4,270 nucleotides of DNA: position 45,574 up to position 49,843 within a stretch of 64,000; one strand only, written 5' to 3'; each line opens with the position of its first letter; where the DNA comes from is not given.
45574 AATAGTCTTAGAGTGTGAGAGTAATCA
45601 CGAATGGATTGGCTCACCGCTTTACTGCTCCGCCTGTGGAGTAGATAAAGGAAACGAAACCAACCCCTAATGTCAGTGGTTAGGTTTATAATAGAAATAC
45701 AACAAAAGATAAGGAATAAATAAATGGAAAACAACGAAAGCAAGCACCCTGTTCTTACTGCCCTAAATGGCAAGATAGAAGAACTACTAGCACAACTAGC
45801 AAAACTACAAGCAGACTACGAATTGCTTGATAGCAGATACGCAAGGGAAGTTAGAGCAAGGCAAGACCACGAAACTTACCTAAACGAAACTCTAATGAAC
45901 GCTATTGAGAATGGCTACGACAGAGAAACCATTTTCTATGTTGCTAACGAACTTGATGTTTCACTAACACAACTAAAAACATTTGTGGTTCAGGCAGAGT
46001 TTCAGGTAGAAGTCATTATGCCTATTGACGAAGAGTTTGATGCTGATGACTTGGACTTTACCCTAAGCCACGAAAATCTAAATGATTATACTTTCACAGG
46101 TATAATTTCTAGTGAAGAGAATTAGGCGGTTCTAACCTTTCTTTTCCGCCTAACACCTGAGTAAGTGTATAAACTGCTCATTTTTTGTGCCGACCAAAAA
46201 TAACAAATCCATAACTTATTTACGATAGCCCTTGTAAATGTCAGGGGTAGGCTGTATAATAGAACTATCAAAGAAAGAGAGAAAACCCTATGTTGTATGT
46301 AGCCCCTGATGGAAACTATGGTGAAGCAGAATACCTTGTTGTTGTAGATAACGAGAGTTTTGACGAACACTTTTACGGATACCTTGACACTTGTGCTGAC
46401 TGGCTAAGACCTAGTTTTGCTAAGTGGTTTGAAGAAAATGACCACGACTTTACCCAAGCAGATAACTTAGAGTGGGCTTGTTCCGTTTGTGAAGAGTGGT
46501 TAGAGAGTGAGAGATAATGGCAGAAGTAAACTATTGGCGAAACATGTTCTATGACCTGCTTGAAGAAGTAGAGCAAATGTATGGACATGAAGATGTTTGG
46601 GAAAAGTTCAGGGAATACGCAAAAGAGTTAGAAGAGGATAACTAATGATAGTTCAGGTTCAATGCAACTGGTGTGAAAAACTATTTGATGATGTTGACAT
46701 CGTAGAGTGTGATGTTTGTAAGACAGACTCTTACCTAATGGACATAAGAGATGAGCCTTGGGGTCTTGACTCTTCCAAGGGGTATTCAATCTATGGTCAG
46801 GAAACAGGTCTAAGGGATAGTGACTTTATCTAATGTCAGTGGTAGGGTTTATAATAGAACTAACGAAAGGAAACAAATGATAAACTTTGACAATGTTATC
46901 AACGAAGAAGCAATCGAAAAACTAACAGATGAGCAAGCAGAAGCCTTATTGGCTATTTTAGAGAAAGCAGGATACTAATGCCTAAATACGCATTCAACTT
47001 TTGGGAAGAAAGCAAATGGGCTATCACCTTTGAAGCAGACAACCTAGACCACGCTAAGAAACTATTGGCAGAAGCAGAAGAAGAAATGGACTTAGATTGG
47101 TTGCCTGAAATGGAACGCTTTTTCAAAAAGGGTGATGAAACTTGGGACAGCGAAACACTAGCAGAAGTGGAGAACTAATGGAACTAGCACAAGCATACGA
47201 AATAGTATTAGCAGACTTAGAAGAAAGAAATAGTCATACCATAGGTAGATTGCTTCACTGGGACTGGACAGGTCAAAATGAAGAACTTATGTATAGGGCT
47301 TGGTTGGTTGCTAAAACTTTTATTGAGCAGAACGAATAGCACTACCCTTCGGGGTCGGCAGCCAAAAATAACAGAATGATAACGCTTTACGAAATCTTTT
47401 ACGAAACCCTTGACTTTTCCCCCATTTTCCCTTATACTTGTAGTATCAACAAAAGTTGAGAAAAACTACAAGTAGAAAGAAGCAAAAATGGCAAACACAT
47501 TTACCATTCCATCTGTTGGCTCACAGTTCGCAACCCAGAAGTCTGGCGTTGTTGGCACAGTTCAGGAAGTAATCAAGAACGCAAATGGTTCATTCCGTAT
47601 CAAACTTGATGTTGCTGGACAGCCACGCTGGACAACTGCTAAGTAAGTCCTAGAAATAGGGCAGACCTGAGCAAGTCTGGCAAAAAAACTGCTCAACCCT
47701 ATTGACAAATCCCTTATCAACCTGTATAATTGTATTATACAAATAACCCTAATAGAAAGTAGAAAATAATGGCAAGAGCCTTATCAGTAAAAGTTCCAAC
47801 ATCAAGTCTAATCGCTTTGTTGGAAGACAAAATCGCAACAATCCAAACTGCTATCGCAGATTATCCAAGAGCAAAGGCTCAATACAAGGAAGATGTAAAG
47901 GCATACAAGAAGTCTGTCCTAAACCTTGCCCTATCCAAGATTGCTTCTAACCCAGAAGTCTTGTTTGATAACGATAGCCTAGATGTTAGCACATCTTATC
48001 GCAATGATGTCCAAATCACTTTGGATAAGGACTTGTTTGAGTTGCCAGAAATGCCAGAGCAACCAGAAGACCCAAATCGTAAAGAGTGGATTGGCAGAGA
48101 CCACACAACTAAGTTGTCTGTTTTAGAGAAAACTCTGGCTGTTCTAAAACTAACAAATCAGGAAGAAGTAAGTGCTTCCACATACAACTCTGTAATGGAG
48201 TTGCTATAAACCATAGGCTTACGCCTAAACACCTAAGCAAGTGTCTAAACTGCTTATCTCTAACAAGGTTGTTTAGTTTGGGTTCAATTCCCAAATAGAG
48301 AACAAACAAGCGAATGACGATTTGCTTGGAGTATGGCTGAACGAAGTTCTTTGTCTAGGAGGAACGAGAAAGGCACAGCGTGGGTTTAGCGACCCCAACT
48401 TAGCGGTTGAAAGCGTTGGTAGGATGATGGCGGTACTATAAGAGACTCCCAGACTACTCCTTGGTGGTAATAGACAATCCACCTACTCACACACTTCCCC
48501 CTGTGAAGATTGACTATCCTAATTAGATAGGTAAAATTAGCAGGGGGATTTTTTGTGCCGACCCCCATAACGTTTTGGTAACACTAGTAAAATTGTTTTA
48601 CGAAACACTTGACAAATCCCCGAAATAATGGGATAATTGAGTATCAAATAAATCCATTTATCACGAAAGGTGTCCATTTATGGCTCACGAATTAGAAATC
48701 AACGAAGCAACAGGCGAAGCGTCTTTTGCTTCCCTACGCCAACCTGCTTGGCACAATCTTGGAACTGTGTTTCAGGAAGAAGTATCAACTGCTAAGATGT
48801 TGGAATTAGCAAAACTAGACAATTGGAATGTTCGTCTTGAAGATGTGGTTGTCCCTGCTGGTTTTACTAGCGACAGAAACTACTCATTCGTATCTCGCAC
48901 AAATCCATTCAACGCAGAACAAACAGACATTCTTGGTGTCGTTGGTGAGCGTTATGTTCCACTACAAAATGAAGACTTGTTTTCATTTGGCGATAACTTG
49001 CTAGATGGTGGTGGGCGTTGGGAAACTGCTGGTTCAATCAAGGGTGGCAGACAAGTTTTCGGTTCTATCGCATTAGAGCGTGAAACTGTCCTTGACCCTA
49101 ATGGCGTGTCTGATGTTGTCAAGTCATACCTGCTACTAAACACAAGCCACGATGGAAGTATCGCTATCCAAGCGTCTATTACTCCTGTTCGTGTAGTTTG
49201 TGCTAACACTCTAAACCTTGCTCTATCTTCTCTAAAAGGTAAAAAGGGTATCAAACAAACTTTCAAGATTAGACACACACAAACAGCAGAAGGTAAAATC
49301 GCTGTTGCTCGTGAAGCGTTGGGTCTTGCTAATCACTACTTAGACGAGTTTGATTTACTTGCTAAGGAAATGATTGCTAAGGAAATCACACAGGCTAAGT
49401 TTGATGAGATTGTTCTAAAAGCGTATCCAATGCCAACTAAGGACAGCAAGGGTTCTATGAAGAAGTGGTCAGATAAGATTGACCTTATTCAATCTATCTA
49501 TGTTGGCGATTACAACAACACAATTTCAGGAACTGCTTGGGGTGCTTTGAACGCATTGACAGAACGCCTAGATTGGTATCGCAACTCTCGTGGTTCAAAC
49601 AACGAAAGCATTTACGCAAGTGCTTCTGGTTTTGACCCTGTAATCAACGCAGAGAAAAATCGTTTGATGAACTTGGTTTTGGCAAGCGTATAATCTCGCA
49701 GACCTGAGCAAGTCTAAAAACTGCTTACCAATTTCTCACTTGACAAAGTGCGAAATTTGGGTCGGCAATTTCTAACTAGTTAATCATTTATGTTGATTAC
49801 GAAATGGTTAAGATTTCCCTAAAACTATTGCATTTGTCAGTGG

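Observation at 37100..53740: Operon-head module: hairpin, GCCGACC, then a swappable host-regulator box, then the promoter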

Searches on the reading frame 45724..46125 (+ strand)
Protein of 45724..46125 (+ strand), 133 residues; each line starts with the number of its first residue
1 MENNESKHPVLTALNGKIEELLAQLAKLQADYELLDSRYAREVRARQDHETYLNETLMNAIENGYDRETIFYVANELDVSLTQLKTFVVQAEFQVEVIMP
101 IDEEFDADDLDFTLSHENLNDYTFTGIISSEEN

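Call 25: search_protein_families(library=pfam, max_evalue=0.01, proteins=[window:45724-46125:+])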
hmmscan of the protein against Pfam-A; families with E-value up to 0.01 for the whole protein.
window:45724-46125:+ (133 aa): 2 families
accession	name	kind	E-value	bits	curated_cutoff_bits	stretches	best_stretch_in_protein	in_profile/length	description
PF01025.24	GrpE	-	0.0035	17.5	25.8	0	4-107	13-122/165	GrpE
PF11488.14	Lge1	-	0.0038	17.8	25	0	8-42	22-56/71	Transcriptional regulatory protein LGE1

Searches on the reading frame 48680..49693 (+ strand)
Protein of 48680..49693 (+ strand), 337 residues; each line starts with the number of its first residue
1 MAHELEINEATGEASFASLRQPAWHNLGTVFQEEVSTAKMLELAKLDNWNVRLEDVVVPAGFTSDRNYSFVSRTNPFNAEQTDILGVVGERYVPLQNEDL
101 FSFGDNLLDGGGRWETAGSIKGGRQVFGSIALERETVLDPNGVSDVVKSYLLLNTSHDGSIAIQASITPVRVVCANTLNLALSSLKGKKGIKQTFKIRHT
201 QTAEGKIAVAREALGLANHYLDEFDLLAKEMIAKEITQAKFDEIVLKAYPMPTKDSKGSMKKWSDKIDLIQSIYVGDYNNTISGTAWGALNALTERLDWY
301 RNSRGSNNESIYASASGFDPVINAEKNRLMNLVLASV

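Call 8: search_protein_families(library=pfam, proteins=[window:48680-49693:+])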
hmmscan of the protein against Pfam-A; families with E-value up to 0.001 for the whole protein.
window:48680-49693:+ (337 aa): 1 family
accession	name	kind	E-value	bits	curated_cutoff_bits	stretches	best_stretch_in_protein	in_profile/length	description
PF06067.16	DUF932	-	2e-48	165.6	23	1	85-307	2-216/227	Domain of unknown function (DUF932)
